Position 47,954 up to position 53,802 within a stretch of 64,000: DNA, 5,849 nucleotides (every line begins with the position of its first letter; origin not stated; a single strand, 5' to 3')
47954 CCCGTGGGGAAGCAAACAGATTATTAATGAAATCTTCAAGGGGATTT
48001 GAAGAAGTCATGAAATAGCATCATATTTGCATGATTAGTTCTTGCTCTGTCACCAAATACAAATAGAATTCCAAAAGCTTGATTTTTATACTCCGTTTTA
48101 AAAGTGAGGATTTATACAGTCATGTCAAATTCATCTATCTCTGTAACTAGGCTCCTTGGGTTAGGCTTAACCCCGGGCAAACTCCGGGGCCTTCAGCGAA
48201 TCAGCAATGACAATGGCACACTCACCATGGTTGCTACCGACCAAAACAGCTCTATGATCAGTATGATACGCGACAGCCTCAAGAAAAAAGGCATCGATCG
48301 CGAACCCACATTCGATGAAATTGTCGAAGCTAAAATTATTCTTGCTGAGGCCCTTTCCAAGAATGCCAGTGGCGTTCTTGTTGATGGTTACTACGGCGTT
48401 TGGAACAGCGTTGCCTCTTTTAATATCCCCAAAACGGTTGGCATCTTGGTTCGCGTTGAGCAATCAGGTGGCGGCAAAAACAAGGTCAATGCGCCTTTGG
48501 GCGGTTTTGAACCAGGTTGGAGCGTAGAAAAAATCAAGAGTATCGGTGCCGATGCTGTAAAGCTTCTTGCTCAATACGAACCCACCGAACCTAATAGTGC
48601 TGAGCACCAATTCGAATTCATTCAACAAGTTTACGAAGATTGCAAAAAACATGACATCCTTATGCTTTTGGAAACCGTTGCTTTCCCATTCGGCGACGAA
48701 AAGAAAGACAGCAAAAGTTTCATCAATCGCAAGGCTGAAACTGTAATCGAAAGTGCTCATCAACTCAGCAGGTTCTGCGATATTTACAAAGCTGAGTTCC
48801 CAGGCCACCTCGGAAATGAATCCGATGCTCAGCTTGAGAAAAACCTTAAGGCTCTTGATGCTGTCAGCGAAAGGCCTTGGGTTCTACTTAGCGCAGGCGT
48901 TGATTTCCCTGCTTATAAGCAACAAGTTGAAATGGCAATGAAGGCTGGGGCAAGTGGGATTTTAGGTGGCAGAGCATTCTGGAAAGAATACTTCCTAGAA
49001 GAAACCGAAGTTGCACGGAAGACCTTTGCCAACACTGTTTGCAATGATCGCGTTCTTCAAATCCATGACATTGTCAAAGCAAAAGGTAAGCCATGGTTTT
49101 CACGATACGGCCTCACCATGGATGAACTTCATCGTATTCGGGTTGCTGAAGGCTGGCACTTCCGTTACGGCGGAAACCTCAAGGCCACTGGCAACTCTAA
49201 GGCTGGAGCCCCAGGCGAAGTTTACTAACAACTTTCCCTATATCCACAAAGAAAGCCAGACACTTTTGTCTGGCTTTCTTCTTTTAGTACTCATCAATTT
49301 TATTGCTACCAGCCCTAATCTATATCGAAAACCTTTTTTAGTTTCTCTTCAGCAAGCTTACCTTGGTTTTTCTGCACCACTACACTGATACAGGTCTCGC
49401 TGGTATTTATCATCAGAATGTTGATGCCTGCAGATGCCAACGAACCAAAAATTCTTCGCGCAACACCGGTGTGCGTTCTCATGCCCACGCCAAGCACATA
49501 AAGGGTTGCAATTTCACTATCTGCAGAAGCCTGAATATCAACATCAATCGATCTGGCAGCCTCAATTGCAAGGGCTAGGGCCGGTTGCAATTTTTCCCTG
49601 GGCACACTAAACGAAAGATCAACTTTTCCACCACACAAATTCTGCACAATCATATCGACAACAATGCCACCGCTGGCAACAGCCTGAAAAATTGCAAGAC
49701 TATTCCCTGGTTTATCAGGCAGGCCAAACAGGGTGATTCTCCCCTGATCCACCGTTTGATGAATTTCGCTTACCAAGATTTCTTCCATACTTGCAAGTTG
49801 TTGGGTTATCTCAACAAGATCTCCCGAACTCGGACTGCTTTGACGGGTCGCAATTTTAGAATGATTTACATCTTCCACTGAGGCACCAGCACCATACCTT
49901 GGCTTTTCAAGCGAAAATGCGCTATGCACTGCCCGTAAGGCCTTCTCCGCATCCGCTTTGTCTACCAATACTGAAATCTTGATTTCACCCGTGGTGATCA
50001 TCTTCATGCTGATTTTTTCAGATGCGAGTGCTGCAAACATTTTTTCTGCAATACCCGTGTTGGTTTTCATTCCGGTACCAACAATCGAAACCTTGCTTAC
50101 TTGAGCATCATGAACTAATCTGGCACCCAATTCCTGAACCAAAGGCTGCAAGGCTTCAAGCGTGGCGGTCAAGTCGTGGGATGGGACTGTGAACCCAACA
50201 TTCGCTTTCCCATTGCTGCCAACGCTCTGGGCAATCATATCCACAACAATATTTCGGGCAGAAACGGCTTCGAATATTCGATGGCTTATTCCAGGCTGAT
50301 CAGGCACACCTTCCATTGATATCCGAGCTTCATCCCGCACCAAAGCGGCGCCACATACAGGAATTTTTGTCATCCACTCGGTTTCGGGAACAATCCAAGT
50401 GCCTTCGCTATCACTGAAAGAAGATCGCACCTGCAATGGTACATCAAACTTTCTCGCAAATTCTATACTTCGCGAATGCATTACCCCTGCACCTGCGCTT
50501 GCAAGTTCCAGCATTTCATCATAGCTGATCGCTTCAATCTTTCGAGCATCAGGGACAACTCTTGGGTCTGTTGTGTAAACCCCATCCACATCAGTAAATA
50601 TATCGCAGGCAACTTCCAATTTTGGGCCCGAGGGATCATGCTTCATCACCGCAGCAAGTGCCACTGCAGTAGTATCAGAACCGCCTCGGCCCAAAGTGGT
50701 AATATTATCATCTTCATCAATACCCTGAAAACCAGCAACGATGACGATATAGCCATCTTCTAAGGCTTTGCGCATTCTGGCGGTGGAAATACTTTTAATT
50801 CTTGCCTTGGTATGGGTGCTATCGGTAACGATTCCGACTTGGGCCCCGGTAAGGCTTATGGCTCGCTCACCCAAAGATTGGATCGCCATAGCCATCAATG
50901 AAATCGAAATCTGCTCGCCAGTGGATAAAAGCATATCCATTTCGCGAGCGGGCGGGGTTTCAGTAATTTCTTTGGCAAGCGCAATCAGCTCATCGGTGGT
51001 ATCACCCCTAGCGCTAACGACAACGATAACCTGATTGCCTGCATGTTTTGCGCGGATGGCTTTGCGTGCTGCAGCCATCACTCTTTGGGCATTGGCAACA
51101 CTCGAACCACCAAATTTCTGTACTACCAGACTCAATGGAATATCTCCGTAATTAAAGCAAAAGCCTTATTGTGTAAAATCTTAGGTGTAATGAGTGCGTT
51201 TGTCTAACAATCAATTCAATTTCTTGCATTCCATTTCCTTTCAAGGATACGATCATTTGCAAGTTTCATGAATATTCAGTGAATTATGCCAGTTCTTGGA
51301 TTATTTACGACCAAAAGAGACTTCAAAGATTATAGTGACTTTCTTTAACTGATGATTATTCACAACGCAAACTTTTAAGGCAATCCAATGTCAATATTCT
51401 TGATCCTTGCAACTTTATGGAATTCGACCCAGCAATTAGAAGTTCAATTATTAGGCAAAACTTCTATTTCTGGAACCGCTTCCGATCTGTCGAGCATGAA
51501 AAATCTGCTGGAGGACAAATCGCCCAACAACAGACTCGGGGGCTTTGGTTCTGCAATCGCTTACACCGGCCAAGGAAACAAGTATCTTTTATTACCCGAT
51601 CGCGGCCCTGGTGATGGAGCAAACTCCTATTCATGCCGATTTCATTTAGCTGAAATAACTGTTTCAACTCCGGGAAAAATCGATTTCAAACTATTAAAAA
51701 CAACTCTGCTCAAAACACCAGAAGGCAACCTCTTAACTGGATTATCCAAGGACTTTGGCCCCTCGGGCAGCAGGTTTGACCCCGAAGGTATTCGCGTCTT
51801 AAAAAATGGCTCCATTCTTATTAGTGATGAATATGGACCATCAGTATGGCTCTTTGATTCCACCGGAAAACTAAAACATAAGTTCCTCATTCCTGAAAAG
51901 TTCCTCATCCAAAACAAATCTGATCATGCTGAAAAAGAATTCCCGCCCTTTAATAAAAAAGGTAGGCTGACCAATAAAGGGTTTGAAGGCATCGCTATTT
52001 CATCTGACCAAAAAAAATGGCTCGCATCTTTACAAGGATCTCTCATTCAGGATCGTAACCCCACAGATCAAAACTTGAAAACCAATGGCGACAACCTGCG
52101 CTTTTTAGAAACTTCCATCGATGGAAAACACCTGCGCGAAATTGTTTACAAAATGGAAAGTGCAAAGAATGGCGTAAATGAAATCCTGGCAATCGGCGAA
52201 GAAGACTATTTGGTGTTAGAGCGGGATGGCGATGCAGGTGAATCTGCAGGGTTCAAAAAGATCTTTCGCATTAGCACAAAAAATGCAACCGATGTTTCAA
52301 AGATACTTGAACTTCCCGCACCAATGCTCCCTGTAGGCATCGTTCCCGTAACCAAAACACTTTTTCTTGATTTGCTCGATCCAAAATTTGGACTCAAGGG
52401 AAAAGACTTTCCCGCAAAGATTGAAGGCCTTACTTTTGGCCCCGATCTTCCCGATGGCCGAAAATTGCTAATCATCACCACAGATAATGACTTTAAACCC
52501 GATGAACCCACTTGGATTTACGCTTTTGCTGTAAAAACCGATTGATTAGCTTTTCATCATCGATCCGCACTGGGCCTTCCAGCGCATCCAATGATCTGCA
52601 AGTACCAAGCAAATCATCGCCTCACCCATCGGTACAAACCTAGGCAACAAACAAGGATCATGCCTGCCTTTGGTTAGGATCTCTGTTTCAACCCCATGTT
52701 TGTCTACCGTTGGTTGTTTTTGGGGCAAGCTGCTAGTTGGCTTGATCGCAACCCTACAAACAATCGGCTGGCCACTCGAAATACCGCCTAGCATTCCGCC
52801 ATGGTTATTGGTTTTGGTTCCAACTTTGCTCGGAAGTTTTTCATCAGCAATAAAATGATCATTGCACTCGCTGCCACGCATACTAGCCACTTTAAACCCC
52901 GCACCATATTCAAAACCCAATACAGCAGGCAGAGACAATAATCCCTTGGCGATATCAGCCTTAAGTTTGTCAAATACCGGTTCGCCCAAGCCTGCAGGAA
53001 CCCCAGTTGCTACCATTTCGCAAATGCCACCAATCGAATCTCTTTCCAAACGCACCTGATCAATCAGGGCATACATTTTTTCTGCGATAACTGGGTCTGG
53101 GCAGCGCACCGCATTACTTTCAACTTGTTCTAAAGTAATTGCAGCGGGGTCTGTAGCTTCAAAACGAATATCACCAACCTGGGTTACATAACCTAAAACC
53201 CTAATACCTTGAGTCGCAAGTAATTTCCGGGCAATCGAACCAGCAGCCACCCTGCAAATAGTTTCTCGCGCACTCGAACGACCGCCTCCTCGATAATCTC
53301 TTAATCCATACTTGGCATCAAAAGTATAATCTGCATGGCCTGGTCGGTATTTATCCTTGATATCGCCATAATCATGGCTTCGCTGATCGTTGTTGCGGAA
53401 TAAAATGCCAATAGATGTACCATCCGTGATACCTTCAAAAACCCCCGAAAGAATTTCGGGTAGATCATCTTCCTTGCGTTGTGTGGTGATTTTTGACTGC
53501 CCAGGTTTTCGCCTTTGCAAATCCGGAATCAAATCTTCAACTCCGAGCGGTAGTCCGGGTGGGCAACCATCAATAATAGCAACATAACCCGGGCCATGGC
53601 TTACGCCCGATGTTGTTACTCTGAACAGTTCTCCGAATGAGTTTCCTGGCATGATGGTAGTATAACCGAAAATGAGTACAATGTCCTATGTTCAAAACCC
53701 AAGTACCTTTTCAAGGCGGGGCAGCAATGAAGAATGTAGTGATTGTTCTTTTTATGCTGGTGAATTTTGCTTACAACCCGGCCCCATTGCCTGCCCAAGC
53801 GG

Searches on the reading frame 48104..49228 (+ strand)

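Call 72: search_protein_families(library=pfam, proteins=[window:48104-49228:+], max_evalue=0.001)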
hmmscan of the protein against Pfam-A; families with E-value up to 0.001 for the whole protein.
window:48104-49228:+ (374 aa): 1 family
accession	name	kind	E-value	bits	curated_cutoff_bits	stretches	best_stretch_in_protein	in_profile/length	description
PF01791.15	DeoC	-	2.8e-21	76.6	23.8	1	61-294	19-228/229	DeoC/LacD family aldolase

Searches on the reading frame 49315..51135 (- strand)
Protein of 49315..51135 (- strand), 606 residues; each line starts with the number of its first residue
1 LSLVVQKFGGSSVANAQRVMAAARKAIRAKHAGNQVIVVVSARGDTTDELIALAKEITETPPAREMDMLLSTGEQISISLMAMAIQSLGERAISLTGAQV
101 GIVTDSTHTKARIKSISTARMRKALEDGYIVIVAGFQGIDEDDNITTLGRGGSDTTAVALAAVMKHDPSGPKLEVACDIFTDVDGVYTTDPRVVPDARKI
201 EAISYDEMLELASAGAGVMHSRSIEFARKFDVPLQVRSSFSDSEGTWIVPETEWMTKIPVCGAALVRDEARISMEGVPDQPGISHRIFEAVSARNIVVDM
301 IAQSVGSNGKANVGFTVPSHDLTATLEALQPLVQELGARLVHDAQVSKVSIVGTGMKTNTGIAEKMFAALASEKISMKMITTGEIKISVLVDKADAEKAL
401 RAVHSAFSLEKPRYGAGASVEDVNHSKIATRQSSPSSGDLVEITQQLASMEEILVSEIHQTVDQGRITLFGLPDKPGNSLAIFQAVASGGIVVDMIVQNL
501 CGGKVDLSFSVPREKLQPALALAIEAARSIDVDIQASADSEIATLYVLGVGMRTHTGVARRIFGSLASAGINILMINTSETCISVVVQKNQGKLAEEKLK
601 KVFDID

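Call 72: search_protein_families(library=pfam, proteins=[window:49315-51135:-], max_evalue=0.001)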
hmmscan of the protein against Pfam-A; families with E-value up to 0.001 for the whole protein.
window:49315-51135:- (606 aa): 4 families
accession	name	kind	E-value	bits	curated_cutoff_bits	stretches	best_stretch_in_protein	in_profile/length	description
PF22468.2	ACT_9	-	7.9e-59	195.7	27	3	349-407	1-61/61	ACT domain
PF00696.33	AA_kinase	-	7.3e-49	167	24.9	1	3-237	2-233/234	Amino acid kinase family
PF13840.12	ACT_7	-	2.3e-26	91.8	27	2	345-405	5-65/65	ACT domain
PF01842.31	ACT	-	1.7e-20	72.8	27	2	276-330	6-62/66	ACT domain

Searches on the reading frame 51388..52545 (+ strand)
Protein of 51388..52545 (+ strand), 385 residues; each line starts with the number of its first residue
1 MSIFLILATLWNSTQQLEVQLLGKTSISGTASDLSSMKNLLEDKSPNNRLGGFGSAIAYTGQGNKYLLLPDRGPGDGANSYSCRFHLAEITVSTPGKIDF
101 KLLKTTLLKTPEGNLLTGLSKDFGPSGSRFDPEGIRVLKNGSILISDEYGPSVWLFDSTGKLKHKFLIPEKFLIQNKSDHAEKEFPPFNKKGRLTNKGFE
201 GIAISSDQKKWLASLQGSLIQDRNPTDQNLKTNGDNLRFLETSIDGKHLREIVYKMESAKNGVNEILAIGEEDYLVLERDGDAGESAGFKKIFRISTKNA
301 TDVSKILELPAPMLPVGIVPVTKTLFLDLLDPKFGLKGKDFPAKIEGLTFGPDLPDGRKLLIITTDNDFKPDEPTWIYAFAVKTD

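Call 72: search_protein_families(library=pfam, proteins=[window:51388-52545:+], max_evalue=0.001)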
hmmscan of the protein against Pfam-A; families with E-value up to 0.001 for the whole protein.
window:51388-52545:+ (385 aa): 1 family
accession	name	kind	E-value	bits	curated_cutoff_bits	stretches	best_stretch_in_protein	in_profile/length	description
PF13449.12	Phytase-like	-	3.7e-61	208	27.6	1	49-369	2-284/284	Esterase-like activity of phytase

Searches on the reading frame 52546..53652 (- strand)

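Call 72: search_protein_families(library=pfam, proteins=[window:52546-53652:-], max_evalue=0.001)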
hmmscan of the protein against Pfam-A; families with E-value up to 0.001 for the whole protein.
window:52546-53652:- (368 aa): 1 family
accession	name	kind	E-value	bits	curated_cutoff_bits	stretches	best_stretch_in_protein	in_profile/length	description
PF01264.26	Chorismate_synt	-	2.3e-131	437.8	27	1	10-356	1-327/327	Chorismate synthase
